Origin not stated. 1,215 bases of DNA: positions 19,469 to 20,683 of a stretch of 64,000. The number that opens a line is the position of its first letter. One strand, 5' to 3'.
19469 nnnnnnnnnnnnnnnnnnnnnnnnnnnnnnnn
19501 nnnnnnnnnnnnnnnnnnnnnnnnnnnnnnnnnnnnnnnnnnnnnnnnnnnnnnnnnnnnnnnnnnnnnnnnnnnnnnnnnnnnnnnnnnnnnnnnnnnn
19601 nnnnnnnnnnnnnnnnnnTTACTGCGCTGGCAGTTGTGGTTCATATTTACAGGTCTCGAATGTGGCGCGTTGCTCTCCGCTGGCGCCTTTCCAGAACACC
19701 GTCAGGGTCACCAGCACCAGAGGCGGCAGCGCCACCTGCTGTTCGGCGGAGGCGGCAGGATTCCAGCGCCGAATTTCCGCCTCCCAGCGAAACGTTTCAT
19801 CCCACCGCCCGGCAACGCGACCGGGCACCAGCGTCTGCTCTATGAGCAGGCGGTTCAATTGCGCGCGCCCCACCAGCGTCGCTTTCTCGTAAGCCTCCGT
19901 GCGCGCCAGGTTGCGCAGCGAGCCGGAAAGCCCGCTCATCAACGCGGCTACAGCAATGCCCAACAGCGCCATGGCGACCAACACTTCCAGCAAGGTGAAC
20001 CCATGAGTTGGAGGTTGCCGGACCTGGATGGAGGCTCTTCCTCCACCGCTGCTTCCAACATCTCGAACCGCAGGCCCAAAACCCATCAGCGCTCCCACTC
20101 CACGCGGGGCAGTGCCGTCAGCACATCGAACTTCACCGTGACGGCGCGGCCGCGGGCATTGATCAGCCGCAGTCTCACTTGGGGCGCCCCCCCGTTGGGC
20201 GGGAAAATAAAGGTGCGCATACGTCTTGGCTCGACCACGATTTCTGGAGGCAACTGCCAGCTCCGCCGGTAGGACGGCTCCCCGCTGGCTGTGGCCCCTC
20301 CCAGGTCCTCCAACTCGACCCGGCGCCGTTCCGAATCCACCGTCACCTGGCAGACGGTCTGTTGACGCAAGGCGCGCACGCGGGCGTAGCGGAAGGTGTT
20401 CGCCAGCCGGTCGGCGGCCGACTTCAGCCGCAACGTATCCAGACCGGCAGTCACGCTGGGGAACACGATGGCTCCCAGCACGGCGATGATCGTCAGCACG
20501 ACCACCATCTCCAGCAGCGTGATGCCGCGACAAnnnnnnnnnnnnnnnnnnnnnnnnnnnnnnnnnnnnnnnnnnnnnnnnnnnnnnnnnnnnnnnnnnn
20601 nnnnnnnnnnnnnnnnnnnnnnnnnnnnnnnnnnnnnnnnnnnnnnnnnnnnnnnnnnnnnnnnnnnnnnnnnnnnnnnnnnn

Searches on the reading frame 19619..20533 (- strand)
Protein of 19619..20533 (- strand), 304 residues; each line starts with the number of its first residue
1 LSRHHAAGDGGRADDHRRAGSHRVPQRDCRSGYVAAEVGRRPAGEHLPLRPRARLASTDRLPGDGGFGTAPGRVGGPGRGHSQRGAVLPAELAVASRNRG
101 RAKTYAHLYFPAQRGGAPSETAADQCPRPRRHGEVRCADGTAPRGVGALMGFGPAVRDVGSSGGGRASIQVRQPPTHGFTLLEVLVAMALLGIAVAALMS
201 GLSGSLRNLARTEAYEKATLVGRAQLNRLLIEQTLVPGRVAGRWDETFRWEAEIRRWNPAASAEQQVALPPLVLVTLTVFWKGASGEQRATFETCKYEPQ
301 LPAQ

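Call 22: search_protein_families(library=pfam, proteins=[window:19619-20533:-], max_evalue=0.001)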
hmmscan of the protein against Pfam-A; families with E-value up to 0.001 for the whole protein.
window:19619-20533:- (304 aa): 1 family
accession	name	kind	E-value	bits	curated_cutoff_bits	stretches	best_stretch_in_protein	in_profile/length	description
PF07963.17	N_methyl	-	2.1e-07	30.7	21.2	1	177-199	5-27/27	Prokaryotic N-terminal methylation motif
